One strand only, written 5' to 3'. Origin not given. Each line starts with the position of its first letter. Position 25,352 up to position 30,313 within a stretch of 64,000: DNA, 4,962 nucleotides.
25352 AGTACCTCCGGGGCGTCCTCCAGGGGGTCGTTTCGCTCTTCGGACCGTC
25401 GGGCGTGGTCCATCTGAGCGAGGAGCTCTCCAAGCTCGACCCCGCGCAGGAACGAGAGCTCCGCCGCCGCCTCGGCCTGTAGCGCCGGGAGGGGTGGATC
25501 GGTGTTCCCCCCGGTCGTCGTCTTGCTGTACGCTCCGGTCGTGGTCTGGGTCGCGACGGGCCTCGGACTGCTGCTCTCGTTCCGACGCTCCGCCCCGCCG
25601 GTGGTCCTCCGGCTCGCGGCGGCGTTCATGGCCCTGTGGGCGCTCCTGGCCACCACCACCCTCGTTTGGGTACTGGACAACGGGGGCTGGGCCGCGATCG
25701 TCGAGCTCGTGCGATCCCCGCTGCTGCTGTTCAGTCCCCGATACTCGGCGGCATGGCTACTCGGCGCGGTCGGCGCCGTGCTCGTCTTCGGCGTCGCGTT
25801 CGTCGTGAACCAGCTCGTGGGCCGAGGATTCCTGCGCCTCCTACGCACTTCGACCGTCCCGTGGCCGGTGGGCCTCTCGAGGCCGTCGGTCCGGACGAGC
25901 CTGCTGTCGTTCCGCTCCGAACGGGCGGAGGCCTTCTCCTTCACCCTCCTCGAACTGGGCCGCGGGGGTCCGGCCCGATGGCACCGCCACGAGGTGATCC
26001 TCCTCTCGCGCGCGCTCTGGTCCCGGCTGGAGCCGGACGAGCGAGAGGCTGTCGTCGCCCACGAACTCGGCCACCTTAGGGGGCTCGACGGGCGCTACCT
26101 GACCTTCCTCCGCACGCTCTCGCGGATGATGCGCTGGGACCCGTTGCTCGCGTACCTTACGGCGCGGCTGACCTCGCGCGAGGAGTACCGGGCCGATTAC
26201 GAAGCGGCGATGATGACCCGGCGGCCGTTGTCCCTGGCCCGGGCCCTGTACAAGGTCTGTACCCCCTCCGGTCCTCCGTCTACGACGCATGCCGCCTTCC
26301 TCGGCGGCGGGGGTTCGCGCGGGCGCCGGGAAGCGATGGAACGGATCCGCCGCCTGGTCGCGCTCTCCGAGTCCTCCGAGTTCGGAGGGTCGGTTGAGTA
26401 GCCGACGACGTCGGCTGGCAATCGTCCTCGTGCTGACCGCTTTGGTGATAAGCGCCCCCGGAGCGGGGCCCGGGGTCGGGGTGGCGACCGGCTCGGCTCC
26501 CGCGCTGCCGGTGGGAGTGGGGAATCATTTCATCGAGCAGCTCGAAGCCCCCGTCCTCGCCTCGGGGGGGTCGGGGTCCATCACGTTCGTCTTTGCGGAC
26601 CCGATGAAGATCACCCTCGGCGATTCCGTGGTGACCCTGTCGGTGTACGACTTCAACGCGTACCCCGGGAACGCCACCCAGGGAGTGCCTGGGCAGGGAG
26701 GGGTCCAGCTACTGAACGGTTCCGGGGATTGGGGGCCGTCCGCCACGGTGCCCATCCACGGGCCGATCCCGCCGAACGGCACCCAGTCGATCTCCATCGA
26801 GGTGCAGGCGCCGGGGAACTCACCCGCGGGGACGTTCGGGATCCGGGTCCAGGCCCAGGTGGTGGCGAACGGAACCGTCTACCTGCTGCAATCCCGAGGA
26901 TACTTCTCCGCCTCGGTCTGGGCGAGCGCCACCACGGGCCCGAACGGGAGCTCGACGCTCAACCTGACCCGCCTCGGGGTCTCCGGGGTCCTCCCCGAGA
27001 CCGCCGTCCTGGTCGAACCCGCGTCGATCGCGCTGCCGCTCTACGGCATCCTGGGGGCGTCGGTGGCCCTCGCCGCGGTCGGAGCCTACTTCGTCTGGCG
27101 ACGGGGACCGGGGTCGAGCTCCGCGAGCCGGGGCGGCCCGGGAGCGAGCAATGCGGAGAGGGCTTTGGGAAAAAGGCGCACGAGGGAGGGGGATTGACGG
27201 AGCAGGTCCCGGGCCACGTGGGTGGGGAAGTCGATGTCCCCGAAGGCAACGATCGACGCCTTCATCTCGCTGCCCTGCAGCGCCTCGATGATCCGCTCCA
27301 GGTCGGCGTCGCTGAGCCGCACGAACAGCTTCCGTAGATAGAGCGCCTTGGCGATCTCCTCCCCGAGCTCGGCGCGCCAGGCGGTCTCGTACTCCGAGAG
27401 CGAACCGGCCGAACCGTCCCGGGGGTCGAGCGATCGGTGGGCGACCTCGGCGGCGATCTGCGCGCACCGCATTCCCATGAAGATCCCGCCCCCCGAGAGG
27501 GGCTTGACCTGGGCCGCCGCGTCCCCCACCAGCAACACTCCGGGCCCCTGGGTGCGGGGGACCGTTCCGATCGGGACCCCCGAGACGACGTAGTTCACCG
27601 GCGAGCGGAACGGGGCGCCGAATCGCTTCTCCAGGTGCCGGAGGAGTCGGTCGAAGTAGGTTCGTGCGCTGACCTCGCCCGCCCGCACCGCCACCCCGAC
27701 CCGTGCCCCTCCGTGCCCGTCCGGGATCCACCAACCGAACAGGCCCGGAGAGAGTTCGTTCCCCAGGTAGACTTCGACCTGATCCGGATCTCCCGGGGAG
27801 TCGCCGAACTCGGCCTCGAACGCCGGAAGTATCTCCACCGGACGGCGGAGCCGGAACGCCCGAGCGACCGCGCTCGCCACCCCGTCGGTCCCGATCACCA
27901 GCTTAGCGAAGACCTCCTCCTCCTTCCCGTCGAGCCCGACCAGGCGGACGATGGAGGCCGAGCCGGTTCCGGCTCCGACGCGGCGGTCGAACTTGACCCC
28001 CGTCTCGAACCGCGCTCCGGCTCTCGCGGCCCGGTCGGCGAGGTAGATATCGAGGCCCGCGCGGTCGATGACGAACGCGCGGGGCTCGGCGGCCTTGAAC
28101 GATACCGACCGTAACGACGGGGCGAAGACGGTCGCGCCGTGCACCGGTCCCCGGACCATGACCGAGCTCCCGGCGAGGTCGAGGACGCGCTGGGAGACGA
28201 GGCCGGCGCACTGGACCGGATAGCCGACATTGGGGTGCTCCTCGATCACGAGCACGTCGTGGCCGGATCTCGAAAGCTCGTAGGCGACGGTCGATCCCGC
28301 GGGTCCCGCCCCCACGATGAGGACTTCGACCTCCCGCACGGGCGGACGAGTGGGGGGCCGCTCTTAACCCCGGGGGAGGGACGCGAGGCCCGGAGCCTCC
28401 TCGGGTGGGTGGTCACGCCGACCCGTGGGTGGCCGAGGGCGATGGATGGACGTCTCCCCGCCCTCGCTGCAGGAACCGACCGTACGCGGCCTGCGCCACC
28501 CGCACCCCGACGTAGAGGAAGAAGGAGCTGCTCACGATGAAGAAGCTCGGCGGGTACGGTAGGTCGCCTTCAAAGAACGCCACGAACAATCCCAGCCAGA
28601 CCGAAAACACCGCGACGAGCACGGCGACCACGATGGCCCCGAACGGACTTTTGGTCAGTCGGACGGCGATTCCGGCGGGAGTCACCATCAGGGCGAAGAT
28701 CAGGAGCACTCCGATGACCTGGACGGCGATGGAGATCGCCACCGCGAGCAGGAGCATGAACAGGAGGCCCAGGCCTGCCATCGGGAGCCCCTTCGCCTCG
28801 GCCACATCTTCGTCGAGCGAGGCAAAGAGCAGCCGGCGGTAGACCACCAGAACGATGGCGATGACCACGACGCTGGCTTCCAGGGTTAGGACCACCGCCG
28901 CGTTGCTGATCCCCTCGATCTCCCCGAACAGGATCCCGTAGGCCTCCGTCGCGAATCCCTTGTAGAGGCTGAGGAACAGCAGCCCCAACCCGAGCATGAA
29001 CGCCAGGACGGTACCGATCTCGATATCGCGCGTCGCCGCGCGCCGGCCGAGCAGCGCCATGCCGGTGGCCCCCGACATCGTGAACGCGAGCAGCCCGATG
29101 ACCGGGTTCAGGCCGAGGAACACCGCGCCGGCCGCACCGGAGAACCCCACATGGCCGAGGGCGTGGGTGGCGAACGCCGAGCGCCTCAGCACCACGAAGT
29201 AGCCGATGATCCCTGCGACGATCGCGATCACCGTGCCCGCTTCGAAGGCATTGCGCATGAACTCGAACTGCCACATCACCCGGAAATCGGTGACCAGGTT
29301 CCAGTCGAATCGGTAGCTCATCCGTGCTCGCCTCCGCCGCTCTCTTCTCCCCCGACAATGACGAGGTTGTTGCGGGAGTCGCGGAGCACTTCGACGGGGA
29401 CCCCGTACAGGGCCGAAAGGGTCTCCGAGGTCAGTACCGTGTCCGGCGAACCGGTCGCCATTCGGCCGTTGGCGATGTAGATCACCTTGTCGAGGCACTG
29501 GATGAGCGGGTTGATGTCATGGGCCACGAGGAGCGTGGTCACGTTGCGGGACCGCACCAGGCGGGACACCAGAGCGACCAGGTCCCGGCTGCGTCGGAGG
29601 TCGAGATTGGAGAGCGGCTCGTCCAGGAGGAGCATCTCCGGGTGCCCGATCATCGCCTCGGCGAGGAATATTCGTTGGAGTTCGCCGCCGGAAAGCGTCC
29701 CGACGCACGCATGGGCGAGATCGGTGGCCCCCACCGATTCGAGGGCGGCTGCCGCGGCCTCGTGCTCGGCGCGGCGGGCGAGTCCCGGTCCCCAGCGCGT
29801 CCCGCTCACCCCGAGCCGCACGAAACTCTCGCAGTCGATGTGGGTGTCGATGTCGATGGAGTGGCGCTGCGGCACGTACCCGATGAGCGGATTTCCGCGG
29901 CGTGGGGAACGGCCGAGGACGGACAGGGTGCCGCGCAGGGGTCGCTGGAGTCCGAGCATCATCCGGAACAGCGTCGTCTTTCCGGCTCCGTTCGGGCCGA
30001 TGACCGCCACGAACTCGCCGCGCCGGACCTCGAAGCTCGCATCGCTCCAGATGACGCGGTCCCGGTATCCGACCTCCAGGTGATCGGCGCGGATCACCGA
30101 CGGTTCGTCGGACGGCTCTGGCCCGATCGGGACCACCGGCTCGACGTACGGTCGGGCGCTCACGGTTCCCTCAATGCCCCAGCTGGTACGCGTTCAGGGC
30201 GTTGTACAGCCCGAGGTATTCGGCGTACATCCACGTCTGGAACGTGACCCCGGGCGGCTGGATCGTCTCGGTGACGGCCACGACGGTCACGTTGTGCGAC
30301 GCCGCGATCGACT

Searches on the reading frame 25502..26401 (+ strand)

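Call 63: search_protein_families(library=pfam, proteins=[window:25502-26401:+], max_evalue=0.0001)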
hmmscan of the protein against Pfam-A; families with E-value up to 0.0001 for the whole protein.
window:25502-26401:+ (299 aa): 2 families
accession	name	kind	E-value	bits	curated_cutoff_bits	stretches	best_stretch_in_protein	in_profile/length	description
PF01435.24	Peptidase_M48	-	9.2e-08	32.6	20.3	0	164-204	47-88/186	Peptidase family M48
PF05569.17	Peptidase_M56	-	1.5e-05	24.8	31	1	164-234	176-246/296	BlaR1 peptidase M56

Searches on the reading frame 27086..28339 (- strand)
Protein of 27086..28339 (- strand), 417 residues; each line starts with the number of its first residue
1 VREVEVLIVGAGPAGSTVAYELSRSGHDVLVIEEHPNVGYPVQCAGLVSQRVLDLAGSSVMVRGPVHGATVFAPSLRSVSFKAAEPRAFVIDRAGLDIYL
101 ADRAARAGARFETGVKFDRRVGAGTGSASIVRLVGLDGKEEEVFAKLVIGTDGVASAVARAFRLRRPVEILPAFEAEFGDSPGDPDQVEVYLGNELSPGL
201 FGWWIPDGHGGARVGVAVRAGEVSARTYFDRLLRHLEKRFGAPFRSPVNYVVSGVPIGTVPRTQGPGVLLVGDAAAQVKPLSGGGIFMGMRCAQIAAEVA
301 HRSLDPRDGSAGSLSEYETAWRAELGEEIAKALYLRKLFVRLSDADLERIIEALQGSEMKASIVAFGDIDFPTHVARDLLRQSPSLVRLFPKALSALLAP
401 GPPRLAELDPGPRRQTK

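Call 63: search_protein_families(library=pfam, proteins=[window:27086-28339:-], max_evalue=0.0001)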
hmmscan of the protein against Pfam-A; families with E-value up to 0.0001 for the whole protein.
window:27086-28339:- (417 aa): 8 families
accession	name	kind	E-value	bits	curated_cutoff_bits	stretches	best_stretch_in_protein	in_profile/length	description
PF01494.25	FAD_binding_3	-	4.6e-16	59.4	22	1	3-291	1-309/349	FAD binding domain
PF01266.30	DAO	-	1.8e-09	38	27.9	1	6-39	2-35/353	FAD dependent oxidoreductase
PF13450.12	NAD_binding_8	-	2.9e-09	37.5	21.9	1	8-40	1-33/68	NAD(P)-binding Rossmann-like domain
PF22578.2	GGR_cat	-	1.3e-06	28.6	27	1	183-239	15-71/88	Geranylgeranyl reductase catalytic domain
PF05834.18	Lycopene_cycl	-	1.4e-06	28.1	23.4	0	6-42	2-40/380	Lycopene cyclase protein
PF07992.20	Pyr_redox_2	-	3.6e-05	23.8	26.1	1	5-42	2-42/291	Pyridine nucleotide-disulphide oxidoreductase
PF00890.30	FAD_binding_2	-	5.3e-05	23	20.4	1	6-41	2-37/414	FAD binding domain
PF04820.20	Trp_halogenase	-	9.4e-05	21.9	21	0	6-34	2-34/458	Tryptophan halogenase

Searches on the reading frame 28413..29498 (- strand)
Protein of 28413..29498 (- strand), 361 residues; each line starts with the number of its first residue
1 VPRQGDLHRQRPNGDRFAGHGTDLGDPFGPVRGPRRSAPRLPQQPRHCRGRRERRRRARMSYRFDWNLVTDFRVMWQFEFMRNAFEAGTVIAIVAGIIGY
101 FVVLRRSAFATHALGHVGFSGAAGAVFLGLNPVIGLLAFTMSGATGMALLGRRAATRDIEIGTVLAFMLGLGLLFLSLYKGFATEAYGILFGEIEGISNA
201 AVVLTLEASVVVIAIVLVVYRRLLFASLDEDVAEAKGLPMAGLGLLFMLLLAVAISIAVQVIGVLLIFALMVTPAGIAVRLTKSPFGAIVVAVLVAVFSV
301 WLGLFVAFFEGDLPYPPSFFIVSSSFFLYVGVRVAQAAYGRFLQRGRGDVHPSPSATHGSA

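Call 63: search_protein_families(library=pfam, proteins=[window:28413-29498:-], max_evalue=0.0001)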
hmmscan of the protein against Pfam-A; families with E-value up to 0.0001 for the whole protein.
window:28413-29498:- (361 aa): 1 family
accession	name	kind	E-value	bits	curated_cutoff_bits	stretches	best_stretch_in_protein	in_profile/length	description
PF00950.22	ABC-3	-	1.1e-51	176.3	20.1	1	77-329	1-253/258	ABC 3 transport family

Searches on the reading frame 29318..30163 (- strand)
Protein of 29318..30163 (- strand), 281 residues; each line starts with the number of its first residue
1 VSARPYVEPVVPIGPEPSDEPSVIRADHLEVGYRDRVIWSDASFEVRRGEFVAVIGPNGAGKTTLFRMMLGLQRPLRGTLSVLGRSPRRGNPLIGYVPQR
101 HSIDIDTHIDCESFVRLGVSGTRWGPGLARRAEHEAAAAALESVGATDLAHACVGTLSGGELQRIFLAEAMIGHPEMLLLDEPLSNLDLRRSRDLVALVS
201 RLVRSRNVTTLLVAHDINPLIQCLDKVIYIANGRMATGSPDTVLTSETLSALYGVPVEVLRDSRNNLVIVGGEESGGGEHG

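Call 63: search_protein_families(library=pfam, proteins=[window:29318-30163:-], max_evalue=0.0001)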
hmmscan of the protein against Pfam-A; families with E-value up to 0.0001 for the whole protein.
window:29318-30163:- (281 aa): 2 families
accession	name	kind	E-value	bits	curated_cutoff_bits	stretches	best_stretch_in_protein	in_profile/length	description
PF00005.33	ABC_tran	-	2.1e-26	93.6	25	1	41-184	3-136/137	ABC transporter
PF13304.12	AAA_21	-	3e-06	28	27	0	51-88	1-38/304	AAA domain, putative AbiEii toxin, Type IV TA system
